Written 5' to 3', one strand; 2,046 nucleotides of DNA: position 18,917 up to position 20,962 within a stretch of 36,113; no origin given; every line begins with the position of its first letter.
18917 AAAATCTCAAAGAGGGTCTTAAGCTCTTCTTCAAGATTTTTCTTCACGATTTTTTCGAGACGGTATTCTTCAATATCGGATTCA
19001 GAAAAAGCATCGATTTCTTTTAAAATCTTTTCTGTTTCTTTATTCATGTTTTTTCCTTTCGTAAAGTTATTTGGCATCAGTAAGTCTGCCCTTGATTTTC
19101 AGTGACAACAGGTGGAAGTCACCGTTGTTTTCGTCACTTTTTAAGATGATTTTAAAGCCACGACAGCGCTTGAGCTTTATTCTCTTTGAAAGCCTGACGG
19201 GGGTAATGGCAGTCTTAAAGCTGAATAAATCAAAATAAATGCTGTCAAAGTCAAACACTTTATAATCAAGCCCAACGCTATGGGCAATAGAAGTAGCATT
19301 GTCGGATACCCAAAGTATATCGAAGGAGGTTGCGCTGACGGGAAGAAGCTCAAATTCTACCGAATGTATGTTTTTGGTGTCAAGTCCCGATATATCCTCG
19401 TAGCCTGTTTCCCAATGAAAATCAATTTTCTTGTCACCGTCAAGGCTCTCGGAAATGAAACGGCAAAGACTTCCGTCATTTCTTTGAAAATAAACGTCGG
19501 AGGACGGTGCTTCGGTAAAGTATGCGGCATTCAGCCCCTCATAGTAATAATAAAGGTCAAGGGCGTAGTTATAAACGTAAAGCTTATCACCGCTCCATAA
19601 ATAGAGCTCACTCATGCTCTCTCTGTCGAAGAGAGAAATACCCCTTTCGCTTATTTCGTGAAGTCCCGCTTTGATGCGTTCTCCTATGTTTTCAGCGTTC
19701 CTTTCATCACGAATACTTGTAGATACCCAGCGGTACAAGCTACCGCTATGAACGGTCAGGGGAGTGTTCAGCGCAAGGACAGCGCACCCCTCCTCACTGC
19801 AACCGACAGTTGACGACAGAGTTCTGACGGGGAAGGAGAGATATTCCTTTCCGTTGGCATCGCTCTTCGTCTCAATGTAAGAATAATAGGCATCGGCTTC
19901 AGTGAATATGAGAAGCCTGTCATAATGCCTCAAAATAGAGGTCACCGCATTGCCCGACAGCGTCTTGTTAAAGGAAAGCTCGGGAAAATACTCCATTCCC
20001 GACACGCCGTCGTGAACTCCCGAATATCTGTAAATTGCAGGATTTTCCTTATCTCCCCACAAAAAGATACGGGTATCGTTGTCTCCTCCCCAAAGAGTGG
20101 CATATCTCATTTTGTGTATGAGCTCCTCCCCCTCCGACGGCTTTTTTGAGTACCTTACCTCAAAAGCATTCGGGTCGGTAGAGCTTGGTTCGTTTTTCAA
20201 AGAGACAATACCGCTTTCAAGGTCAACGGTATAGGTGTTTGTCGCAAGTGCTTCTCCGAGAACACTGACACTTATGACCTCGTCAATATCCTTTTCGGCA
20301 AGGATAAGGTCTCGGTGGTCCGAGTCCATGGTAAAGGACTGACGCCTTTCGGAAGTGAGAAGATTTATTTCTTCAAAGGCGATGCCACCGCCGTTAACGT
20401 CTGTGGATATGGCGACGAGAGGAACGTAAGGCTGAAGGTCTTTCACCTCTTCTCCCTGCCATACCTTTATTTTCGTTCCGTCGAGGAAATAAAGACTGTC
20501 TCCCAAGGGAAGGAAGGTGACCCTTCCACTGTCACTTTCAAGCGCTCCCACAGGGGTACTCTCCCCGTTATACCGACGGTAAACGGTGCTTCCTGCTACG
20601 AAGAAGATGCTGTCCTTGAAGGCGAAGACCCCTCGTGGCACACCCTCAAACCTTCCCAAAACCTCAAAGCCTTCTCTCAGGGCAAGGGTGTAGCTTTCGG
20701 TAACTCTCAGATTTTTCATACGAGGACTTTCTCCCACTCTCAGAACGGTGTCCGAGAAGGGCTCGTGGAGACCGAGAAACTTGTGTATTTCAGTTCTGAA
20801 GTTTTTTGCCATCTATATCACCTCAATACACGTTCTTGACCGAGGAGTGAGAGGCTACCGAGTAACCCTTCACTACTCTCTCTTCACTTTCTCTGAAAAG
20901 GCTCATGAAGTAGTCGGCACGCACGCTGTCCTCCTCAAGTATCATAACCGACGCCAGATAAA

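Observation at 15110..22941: Self-contained podovirus-like head/tail/lysis operon with no terminase, integrase or replication genes: candidate domesticated phage-derived particle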

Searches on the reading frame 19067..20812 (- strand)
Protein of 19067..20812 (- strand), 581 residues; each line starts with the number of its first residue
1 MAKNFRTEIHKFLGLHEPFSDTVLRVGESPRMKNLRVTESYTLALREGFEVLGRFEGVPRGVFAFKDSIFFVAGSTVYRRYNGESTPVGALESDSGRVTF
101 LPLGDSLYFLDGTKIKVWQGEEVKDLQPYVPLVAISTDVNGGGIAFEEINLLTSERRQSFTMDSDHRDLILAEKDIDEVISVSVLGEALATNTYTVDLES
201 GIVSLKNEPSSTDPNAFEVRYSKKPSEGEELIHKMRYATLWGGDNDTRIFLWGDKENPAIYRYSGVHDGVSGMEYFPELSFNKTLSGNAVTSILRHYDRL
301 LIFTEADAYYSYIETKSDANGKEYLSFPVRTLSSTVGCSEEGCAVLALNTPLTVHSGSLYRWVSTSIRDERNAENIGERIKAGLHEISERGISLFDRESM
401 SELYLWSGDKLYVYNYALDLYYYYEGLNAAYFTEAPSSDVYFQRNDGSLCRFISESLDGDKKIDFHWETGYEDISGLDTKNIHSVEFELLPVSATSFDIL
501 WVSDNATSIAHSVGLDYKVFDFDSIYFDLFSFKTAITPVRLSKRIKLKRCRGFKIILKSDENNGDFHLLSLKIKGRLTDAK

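Call 3: search_protein_families(library=phrogs, proteins=[window:19067-20812:-], max_evalue=0.01)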
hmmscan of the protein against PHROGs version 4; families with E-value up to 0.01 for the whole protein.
window:19067-20812:- (581 aa): 1 family
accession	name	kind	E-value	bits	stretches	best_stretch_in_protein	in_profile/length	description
phrog_3287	-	head and packaging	2.8e-10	40.6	1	108-420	75-340/524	virion structural protein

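Call 4: search_protein_families(library=pfam, proteins=[window:19067-20812:-], max_evalue=0.01)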
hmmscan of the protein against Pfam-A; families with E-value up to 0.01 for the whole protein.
window:19067-20812:- (581 aa): 0 families

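Call 31: search_protein_families(library=ncbifam, proteins=[window:19067-20812:-], max_evalue=0.01)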
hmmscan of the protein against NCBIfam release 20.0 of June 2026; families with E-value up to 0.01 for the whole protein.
window:19067-20812:- (581 aa): 0 families

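Call 41: search_solved_structures(query=A2, max_evalue=1)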
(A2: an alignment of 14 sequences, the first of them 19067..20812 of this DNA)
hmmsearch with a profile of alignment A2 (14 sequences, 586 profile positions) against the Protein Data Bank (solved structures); distinct sequences matched with E-value up to 1: 2.
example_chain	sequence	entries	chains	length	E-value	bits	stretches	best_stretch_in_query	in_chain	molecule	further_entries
26fb_K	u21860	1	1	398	0.055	15.1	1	21-141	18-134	Structural protein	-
2o70_A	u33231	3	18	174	0.95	11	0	496-584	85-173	OHCU decarboxylase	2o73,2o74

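Call 46: find_homologous_proteins(query=window:19067-20812:-, max_evalue=0.00001)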
Query window:19067-20812:- (581 aa): 73 proteins with E <= 0.00001 among 8000 candidates.
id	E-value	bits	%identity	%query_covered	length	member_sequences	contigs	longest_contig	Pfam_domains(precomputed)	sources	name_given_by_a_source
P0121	0.0e+0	1309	99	100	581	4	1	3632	-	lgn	-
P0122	0.0e+0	1069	80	100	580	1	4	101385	-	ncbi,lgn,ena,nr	ncbi:MAG: hypothetical protein IJ323_06195 [Clostridia bacterium]|nr:hypothetical protein [Clostridi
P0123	0.0e+0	1022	76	100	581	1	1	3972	-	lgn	-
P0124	2.9e-238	810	62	100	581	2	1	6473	-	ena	-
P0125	3.2e-226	770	60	100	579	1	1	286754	-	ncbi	-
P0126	1.3e-224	765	60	100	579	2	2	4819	-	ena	-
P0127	2.8e-220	751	58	100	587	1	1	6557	-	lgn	-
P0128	1.9e-209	715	57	100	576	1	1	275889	-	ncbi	-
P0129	2.0e-201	688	54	100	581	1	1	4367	-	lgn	-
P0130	1.5e-200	685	54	100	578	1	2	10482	-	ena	-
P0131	4.8e-199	681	54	100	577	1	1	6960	-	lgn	-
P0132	6.6e-195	667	54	100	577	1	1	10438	-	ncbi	-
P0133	7.4e-195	667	51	100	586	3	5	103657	-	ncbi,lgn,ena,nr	ncbi:MAG: hypothetical protein IKL05_04450 [Clostridia bacterium]|nr:hypothetical protein [Clostridi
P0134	4.9e-194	664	52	100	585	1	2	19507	-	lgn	-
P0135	1.2e-193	663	52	100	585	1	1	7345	-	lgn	-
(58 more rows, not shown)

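Call 62: predict_structure(alignment_id=A4)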
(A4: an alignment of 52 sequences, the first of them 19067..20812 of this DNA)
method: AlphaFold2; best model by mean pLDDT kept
length: 581 residues; sequences in the alignment: 52
mean_pLDDT: 88.8   pTM: 0.86
mean pLDDT of the five models: 88.8, 88.8, 88.5, 88.1, 87.2
residues with pLDDT >= 90: 387; 70-90: 148; 50-70: 34; < 50: 12
segments of 3 or more residues with pLDDT < 50: 518-521, 530-535
pLDDT, mean of each block of 10 residues (from residue 1): 84 86 84 95 95 96 96 97 96 95 95 95 95 91 89 95 91 93 94 94 92 93 82 95 79 95 89 91 94 91 94 85 85 92 91 93 75 89 89 94 95 96 96 96 96 91 92 69 90 83 85 66 51 61 86 89 85 84 47
secondary structure, 60 per line:
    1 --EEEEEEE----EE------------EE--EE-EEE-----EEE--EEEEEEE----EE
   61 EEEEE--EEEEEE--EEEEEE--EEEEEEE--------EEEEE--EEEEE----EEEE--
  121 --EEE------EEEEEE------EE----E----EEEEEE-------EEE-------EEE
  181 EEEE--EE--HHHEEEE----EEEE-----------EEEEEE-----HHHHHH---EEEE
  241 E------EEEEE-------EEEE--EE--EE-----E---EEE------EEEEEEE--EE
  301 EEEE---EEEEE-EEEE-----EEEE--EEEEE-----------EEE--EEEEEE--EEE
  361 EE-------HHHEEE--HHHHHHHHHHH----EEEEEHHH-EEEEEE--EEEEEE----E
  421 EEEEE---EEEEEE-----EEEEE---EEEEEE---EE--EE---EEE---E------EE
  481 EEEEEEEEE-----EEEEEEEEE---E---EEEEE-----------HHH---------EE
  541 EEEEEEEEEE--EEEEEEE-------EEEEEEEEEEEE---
elements in order: E3-9 E35-37 E43-45 E48-54 E59-65 E68-73 E76-81 E84-90 E99-103 E106-110 E115-118 E123-125 E132-137 E155-160 E168-170 E178-184 E194-197 E202-205 E217-222 H228-233 E237-241 E248-252 E260-263 E281-283 E290-296 E299-304 E308-312 E314-317 E323-326 E329-333 E345-347 E350-355 E358-362 E373-375 H378-388 E393-397 E402-407 E410-415 E420-425 E429-434 E440-444 E448-453 E466-468 E479-489 E495-503 E511-515 E539-550 E553-559 E567-578

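Call 71: fold_search(model_id=the predicted structure, library=pdb)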
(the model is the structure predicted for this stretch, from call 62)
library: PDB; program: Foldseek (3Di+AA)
matches with E <= 10: 1599; with E <= 0.001: 214
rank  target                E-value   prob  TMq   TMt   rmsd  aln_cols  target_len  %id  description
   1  9nwi_Y                4.8e-18  1.00  0.59  0.66   8.8       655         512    9  Pseudomonas phage Pa223 tail (C6 symmetry) (released 2025-08-06)
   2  9vyg_M                4.8e-16  1.00  0.52  0.66  10.0       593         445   12  Cyanopodophage Pan3 tail complex (released 2025-11-26)
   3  8eap_D                2.8e-15  1.00  0.58  0.70   7.2       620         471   12  Cryo-EM structure of the in-situ gp10-gp26 from bacteriophage P22 (released 2023-09-06)
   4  7z4f_G                3.1e-15  1.00  0.57  0.37  35.8       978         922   10  Tail of phage SU10 genome release intermediate (released 2022-08-17)
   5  8zkk_O                7.2e-15  1.00  0.59  0.65  10.3       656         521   10  Portal-tail of Vibrio cholerae typing phage mature VP1 (released 2024-08-14)
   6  9jyz_P                9.6e-15  1.00  0.50  0.38  15.9       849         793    9  portal-tail complex of mature T7 (released 2024-12-11)
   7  7y22_Y                1.2e-14  1.00  0.48  0.37  17.1       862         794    9  CryoEM structure of Klebsiella phage Kp7 tail complex applied with C6 symmetry (released 2023-06-14)
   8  9vvr_d                1.3e-14  1.00  0.48  0.38  17.9       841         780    9  Structure of the bacteriophage E1004 tail (released 2025-11-12)
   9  8i4m_A                1.3e-14  1.00  0.43  0.32  16.5       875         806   10  Portal-tail complex structure of the Cyanophage P-SCSP1u (released 2023-11-01)
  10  7z4b_DW               2.4e-14  1.00  0.58  0.38  27.4       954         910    9  Bacteriophage SU10 virion (C1) (released 2022-12-28)
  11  8u10_1                2.6e-14  1.00  0.56  0.67   6.3       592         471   11  In situ cryo-EM structure of bacteriophage P22 gp1:gp4:gp5:gp10:gp9 N-term complex in conformation 1 at 3.2A resolutio (released 2023-11-22)
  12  7ey7_s                3.0e-14  1.00  0.53  0.41  13.6       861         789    8  bacteriophage T7 tail complex (released 2021-09-22)
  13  7ey9_s                7.4e-14  1.00  0.49  0.38  15.4       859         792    8  tail proteins (released 2021-09-22)
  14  9vvr_V                7.4e-14  1.00  0.47  0.36  18.4       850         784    8  Structure of the bacteriophage E1004 tail (released 2025-11-12)
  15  7z47_G                1.0e-13  1.00  0.55  0.36  28.8       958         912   10  Tail of bacteriophage SU10 (released 2022-08-10)
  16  9jg6_a                1.2e-13  1.00  0.56  0.68   7.9       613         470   12  The tail-complex structure of phage P22 (released 2025-02-26)
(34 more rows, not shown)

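Call 92: search_protein_families(library=padloc, proteins=[window:19067-20812:-], max_evalue=0.01)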
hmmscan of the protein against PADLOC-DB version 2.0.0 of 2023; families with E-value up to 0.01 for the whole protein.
window:19067-20812:- (581 aa): 0 families

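Call 93: fold_search(model_id=the predicted structure, library=viral)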
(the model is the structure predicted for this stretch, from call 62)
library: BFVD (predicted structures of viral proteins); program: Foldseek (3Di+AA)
matches with E <= 10: 1708; with E <= 0.001: 236
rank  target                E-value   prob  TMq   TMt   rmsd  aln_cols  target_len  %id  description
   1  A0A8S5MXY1            1.8e-30  1.00  0.84  0.58   4.8       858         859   14  Stabilization protein [Myoviridae sp. ctRRy11]
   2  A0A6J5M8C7            1.4e-26  1.00  0.68  0.51  13.5       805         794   13  Uncharacterized protein [uncultured Caudovirales phage]
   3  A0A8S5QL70            1.7e-25  1.00  0.69  0.59   7.0       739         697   14  Uncharacterized protein [Siphoviridae sp. ctmdT21]
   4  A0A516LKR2            4.0e-23  1.00  0.62  0.49  11.7       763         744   12  (no name in the UniProt tables at hand)
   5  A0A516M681            4.2e-23  1.00  0.64  0.48  11.8       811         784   12  (no name in the UniProt tables at hand)
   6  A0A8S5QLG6            2.5e-22  1.00  0.60  0.66   8.2       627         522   14  Stabilization protein [Podoviridae sp. ctdRZ1]
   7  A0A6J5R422            5.9e-22  1.00  0.65  0.72   8.2       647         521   12  Uncharacterized protein [uncultured Caudovirales phage]
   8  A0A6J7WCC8            3.3e-21  1.00  0.64  0.66  10.2       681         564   11  Uncharacterized protein [uncultured Caudovirales phage]
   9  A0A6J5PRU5            7.0e-21  1.00  0.66  0.54   9.4       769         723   10  Uncharacterized protein [uncultured Caudovirales phage]
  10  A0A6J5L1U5            7.3e-21  1.00  0.64  0.60   8.8       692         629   12  Uncharacterized protein [uncultured Caudovirales phage]
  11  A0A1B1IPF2            7.7e-21  1.00  0.63  0.59  12.1       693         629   14  (no name in the UniProt tables at hand)
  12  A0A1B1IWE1            1.5e-20  1.00  0.56  0.55  10.8       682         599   12  (no name in the UniProt tables at hand)
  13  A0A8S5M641            2.1e-20  1.00  0.67  0.44  11.2       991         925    9  Uncharacterized protein [Podoviridae sp. ctaNW81]
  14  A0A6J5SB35            2.6e-20  1.00  0.61  0.63   8.6       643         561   14  Bacteriophage P22, Gp10, DNA-stabilising [uncultured Caudovirales phage]
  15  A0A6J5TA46            5.1e-20  1.00  0.60  0.64   8.6       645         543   13  Bacteriophage P22, Gp10, DNA-stabilising [uncultured Caudovirales phage]
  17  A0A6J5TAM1            8.3e-20  1.00  0.59  0.73   7.9       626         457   13  Bacteriophage P22, Gp10, DNA-stabilising [uncultured Caudovirales phage]
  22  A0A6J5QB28            1.8e-19  1.00  0.61  0.54  12.6       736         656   12  Bacteriophage P22, Gp10, DNA-stabilising [uncultured Caudovirales phage]
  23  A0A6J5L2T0            1.9e-19  1.00  0.62  0.50  12.8       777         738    9  Bacteriophage P22, Gp10, DNA-stabilising [uncultured Caudovirales phage]
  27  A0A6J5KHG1            1.8e-18  1.00  0.60  0.68   7.9       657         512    9  Bacteriophage P22, Gp10, DNA-stabilising [uncultured Caudovirales phage]
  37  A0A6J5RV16            1.2e-17  1.00  0.61  0.70   7.1       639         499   11  Bacteriophage P22, Gp10, DNA-stabilising [uncultured Caudovirales phage]
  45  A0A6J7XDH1            6.3e-17  1.00  0.60  0.69   5.8       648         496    9  Bacteriophage P22, Gp10, DNA-stabilising [uncultured Caudovirales phage]
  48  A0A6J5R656            1.0e-16  1.00  0.60  0.69   5.5       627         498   12  Bacteriophage P22, Gp10, DNA-stabilising [uncultured Caudovirales phage]
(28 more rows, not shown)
